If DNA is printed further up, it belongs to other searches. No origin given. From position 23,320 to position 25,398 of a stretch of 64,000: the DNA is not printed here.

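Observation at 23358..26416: AT-rich single-gene OLD-family (ATPase + TOPRIM) nuclease island inserted directly downstream of a LexA-like repressor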

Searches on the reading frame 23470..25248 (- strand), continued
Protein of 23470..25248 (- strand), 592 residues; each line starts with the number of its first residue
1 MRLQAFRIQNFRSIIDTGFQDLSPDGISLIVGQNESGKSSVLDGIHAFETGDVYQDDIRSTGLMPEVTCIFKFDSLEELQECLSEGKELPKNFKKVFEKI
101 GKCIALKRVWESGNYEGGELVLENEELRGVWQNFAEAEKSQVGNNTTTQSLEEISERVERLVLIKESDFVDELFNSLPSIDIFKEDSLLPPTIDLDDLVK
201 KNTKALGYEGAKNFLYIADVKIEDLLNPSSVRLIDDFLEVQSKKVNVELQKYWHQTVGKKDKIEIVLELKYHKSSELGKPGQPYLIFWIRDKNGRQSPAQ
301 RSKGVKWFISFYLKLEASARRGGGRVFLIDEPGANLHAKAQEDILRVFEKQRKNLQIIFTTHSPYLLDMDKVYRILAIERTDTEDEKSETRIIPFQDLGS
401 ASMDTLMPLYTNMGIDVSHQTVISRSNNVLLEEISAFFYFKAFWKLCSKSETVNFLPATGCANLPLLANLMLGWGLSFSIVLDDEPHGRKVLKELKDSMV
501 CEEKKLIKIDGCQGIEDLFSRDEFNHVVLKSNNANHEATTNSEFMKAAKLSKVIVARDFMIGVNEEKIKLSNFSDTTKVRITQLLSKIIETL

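Call 19: find_encoding_contigs(protein=P0008, flank=6000, max_places=2)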
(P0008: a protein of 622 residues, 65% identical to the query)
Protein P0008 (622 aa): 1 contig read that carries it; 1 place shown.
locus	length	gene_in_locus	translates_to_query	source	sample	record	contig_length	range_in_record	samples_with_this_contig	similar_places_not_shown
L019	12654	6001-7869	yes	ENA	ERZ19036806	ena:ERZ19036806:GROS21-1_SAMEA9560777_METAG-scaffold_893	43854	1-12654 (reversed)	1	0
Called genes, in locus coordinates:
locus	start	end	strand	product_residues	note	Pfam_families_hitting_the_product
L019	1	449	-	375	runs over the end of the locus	PF09566:RE_SacI_N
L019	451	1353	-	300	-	PF02086:MethyltransfD12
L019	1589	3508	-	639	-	PF00239:Resolvase, PF07508:Recombinase, PF12844:HTH_19 (faint), PF13560:HTH_31 (faint), PF01381:HTH_3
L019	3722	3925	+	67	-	-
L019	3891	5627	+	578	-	PF00239:Resolvase, PF07508:Recombinase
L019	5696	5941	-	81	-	-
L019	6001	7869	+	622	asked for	PF02463:SMC_N (faint), PF13175:AAA_15, PF13476:AAA_23 (weak), PF13304:AAA_21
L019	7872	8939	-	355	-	-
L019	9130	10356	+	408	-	PF00872:Transposase_mut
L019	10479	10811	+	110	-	-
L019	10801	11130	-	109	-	-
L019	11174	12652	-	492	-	?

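Call 22: search_solved_structures(query=A1, max_evalue=0.01, show_alignments=3)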
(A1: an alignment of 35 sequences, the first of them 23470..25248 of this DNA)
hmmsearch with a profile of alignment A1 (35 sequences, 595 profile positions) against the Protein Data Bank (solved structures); distinct sequences matched with E-value up to 0.01: 39.
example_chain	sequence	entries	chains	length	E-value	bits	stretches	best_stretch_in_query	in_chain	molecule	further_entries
6p74_A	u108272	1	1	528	2.4e-12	49.5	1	323-524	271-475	Putative ATP-dependent endonuclease of the OLD family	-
22bu_B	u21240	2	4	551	5e-09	38.5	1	322-376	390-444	AAA family ATPase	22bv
22et_E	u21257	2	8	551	1.1e-07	34.2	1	322-376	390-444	PtuA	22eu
3qku_A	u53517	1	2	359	3e-07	32.6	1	1-47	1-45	DNA double-strand break repair rad50 ATPase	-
8ee4_A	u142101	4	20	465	4.4e-07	32.1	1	317-373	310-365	PtuA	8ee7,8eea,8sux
9vkz_A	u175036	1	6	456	5.7e-07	31.7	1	294-366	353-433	Retron Ec78 probable ATPase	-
9vh1_D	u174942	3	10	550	6.3e-07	31.6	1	294-367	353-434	Retron Ec78 probable ATPase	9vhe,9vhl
3qkt_A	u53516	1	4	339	6.8e-07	31.5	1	1-47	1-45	DNA double-strand break repair rad50 ATPase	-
4nck_A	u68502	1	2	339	7.1e-07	31.4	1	1-47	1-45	DNA double-strand break repair Rad50 ATPase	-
4nci_A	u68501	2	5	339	7.2e-07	31.4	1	1-47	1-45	DNA double-strand break repair Rad50 ATPase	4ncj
4nch_A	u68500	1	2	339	7.4e-07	31.3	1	1-47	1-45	DNA double-strand break repair Rad50 ATPase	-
9kjx_B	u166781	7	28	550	9.7e-07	31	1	294-367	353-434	AAA family ATPase | Retron I-A effector PtuA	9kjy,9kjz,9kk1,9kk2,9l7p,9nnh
9e8z_C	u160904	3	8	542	1e-06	30.9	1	322-365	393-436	Retron Ec83 probable ATPase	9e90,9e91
9n69_A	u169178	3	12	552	1.3e-06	30.6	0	324-367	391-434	AAA family ATPase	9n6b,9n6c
9nnk_C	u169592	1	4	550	2.2e-06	29.8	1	291-367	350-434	Retreon I-A effector PtuA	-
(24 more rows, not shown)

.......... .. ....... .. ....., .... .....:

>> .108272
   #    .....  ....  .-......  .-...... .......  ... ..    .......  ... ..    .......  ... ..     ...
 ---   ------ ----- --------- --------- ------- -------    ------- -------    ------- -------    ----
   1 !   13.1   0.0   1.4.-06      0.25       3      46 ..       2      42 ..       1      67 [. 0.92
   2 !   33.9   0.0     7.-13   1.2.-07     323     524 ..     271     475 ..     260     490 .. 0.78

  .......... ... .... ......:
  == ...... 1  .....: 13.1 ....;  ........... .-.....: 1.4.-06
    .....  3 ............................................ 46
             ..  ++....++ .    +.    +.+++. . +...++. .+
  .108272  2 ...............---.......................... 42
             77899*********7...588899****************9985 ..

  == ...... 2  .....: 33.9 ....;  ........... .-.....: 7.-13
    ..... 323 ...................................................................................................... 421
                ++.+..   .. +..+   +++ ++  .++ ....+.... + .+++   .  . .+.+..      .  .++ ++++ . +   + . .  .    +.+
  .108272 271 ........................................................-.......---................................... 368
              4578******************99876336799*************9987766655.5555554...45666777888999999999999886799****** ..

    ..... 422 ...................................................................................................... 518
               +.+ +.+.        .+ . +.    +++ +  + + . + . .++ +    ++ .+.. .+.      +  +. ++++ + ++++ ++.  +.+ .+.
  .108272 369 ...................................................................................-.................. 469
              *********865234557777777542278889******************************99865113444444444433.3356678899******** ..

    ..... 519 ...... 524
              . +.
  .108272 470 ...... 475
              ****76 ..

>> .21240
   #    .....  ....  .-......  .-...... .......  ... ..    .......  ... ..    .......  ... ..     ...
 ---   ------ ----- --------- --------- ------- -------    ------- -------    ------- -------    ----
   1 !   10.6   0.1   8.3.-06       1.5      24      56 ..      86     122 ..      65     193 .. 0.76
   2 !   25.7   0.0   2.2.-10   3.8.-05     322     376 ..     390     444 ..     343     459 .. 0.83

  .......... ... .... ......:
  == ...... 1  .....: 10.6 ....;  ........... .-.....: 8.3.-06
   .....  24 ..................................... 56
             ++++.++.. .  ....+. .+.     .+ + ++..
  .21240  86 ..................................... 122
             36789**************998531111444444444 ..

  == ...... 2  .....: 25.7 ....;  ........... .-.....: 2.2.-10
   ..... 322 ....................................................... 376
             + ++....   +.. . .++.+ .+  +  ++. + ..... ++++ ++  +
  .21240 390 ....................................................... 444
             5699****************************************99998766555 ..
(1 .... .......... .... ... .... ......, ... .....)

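Call 36: predict_structure(alignment_id=A1)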
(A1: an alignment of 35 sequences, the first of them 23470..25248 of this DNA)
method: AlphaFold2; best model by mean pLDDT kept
length: 592 residues; sequences in the alignment: 35
mean_pLDDT: 87.3   pTM: 0.86
mean pLDDT of the five models: 87.3, 86.8, 85.6, 85.5, 85.1
residues with pLDDT >= 90: 355; 70-90: 183; 50-70: 33; < 50: 21
segments of 3 or more residues with pLDDT < 50: 140-159
pLDDT, mean of each block of 10 residues (from residue 1): 96 93 95 85 96 89 93 94 89 92 96 90 91 59 40 41 89 95 90 94 93 96 83 88 93 81 91 83 93 89 91 94 90 82 92 95 87 92 74 88 84 65 84 91 94 83 81 90 91 92 93 92 90 71 90 92 94 96 95 90
secondary structure, 60 per line:
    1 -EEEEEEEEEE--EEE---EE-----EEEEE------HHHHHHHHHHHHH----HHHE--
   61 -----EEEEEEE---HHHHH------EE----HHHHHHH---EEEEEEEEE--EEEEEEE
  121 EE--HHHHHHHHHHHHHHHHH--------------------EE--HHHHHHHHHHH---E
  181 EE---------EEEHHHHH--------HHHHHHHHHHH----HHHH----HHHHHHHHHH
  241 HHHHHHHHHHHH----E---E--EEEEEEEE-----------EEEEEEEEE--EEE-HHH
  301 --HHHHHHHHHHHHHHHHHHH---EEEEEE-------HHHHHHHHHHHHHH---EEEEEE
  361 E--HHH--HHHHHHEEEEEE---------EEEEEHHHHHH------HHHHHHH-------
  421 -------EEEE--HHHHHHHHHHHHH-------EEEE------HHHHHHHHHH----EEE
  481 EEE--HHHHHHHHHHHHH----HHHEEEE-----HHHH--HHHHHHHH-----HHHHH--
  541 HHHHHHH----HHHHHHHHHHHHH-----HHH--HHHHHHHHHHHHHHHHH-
elements in order: E2-11 E14-16 E27-31 H38-50 E66-72 H76-80 H93-99 E103-111 E114-122 H125-141 H166-176 E180-182 E192-194 H195-199 H208-218 H223-226 H231-252 E264-271 E283-291 E294-296 H303-321 E325-330 H338-351 E355-361 H369-374 E375-380 E390-394 H395-400 H407-413 E428-431 H434-446 E454-457 H464-473 E478-483 H486-498 E506-509 H515-518 H521-528 H534-538 H541-547 H552-564 H575-591

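Call 39: fold_search(model_id=the predicted structure, library=pdb)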
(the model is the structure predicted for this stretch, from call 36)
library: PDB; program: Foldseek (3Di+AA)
matches with E <= 10: 1064; with E <= 0.001: 191
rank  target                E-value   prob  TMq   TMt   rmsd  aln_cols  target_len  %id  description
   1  6p74                  3.5e-16  1.00  0.32  0.35  20.2       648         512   14  OLD nuclease from Thermus Scotoductus (released 2020-01-29)
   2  8u7i_A                1.5e-15  1.00  0.34  0.33  22.0       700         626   13  Structure of the phage immune evasion protein Gad1 bound to the Gabija GajAB complex (released 2023-11-22)
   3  8sm3_A                2.0e-14  1.00  0.33  0.36  20.8       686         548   12  Structure of Bacillus cereus VD045 Gabija GajA-GajB Complex (released 2023-11-22)
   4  8eea_B                9.0e-14  1.00  0.35  0.52  12.0       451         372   15  Structure of E.coli Septu (PtuAB) complex (released 2023-12-27)
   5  8x5i_B                1.1e-13  1.00  0.33  0.35  21.6       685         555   13  Structure of ATP/Mg2+ bound Gabija GajA (released 2024-02-28)
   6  8x5i_D                1.4e-13  1.00  0.32  0.33  21.7       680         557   15  Structure of ATP/Mg2+ bound Gabija GajA (released 2024-02-28)
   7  8eea_C                2.5e-13  1.00  0.35  0.44  15.3       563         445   14  Structure of E.coli Septu (PtuAB) complex (released 2023-12-27)
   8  8eea_A                6.7e-13  1.00  0.36  0.53  12.0       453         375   14  Structure of E.coli Septu (PtuAB) complex (released 2023-12-27)
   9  8eea_D                1.3e-12  1.00  0.35  0.43  17.4       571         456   14  Structure of E.coli Septu (PtuAB) complex (released 2023-12-27)
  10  9lpa_B                1.3e-12  1.00  0.34  0.28  16.7       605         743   14  The cryo-EM structure of retron Eco8 in an active state (released 2025-11-19)
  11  9n6b_A                2.1e-12  1.00  0.33  0.37  20.7       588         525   13  Structure of the retron IA complex with HNH nuclease in the "up" orientation (released 2025-04-23)
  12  9n6c_B                2.2e-12  1.00  0.29  0.39  20.2       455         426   16  Structure of the Retron IA Complex without the HNH Nuclease (released 2025-04-23)
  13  9n69_B                2.3e-12  1.00  0.31  0.35  22.0       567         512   14  Structure of the retron IA complex with HNH nuclease in the "down" orientation (released 2025-04-23)
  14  9n69_A                2.5e-12  1.00  0.33  0.37  21.9       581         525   13  Structure of the retron IA complex with HNH nuclease in the "down" orientation (released 2025-04-23)
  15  8j4t_A                3.9e-12  1.00  0.30  0.37  20.0       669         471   11  GajA-GajB complex (released 2024-02-21)
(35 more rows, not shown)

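Call 47: find_related_loci(query=A1, collection=viral_contigs, flank=6000)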
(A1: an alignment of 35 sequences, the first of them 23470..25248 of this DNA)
Query A1 (592 aa) in viral_contigs; peptide patterns used: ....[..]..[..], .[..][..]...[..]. (x = any residue, [..] = any of these).
87 stretches matched a pattern; 9 encode a relative of the query (tblastn E <= 1e-3); 9 distinct loci.
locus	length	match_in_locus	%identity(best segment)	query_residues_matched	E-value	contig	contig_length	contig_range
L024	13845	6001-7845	35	1-588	3e-111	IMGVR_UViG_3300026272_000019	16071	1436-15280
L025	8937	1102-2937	36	1-588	1e-110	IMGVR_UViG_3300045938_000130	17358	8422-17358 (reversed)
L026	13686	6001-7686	30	1-577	1e-57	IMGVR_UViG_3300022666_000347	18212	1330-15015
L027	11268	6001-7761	28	1-538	4e-29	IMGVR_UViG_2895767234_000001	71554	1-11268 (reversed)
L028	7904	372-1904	26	1-519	8e-17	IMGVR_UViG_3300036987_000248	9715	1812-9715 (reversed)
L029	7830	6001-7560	27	1-524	6e-16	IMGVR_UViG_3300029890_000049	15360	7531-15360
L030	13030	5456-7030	24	1-531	1e-13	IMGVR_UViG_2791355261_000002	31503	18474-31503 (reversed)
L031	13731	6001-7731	30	1-590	5e-68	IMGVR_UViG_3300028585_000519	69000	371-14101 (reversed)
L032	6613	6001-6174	42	1-57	3e-8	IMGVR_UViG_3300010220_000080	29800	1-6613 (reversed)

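Call 82: find_encoding_contigs(protein=P0245, flank=8000, max_places=3)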
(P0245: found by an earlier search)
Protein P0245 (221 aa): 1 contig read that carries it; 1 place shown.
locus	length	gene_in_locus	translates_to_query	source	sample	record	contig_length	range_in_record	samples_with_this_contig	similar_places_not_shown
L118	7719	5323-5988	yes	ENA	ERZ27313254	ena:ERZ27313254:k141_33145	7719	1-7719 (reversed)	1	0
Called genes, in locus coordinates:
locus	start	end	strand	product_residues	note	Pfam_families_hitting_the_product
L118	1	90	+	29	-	?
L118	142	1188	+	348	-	PF03417:AAT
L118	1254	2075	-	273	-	-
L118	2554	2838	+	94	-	-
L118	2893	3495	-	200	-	PF02698:DUF218 (weak)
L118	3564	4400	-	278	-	PF02673:BacA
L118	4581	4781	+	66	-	PF00313:CSD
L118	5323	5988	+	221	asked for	PF00717:Peptidase_S24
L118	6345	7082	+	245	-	-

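Call 83: find_encoding_contigs(protein=P0244, flank=8000, max_places=3)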
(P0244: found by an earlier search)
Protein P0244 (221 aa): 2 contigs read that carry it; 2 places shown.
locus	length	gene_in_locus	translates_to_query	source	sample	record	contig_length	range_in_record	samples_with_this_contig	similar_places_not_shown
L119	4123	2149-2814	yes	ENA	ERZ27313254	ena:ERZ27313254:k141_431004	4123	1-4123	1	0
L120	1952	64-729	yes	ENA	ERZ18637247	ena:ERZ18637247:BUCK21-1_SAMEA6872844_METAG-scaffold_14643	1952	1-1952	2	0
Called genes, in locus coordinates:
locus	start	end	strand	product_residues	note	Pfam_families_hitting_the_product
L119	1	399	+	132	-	?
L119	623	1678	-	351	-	PF02661:Fic, PF12802:MarR_2 (weak), PF22168:DIP2311-like_C (weak)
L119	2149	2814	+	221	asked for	PF00717:Peptidase_S24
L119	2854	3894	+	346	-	PF13310:Virulence_RhuM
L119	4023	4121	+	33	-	?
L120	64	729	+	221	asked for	PF00717:Peptidase_S24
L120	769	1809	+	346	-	PF13310:Virulence_RhuM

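Call 100: search_protein_families(library=padloc, proteins=[L118:6345-7079:+, L119:2854-3891:+], max_evalue=0.00001)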
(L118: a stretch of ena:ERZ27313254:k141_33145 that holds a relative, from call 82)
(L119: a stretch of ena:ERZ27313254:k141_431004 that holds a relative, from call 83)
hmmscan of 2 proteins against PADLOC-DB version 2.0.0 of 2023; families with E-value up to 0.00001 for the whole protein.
L118:6345-7079:+ (245 aa): 0 families

L119:2854-3891:+ (346 aa): 38 families (the best 25 are shown)
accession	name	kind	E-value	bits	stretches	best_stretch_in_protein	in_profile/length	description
PDLC04868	PDC-S05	-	2.5e-151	501.5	1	10-338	4-331/335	-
PDLC04853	PDC-S05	-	1.7e-141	469.3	1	10-343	4-332/336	-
PDLC04851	PDC-S05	-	6.8e-138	457.4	1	7-338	5-336/342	-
PDLC04871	PDC-S05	-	2.2e-129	430.4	1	5-336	124-456/468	-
PDLC04852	PDC-S05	-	3.1e-125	415.7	1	2-342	2-337/346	-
PDLC04843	PDC-S05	-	8.2e-102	338.8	1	10-342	4-324/330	-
PDLC04864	PDC-S05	-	3.7e-96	319.6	1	67-342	2-268/277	-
PDLC04870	PDC-S05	-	1.5e-85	284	1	8-217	5-209/214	-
PDLC04876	PDC-S05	-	6.1e-76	252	1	9-175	5-170/174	-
PDLC04854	PDC-S05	-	2.6e-56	188.6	1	12-169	4-163/212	-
PDLC04872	PDC-S05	-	4.3e-54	180.4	1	11-143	4-136/152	-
PDLC04965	PDC-S23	-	8.8e-53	177.8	1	11-156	4-147/327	-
PDLC04964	PDC-S23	-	1.1e-50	170.7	1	13-151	5-145/331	-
PDLC04858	PDC-S05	-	1.5e-48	162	1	11-141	4-131/138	-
PDLC04963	PDC-S23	-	2.3e-46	156.7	1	20-143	8-128/312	-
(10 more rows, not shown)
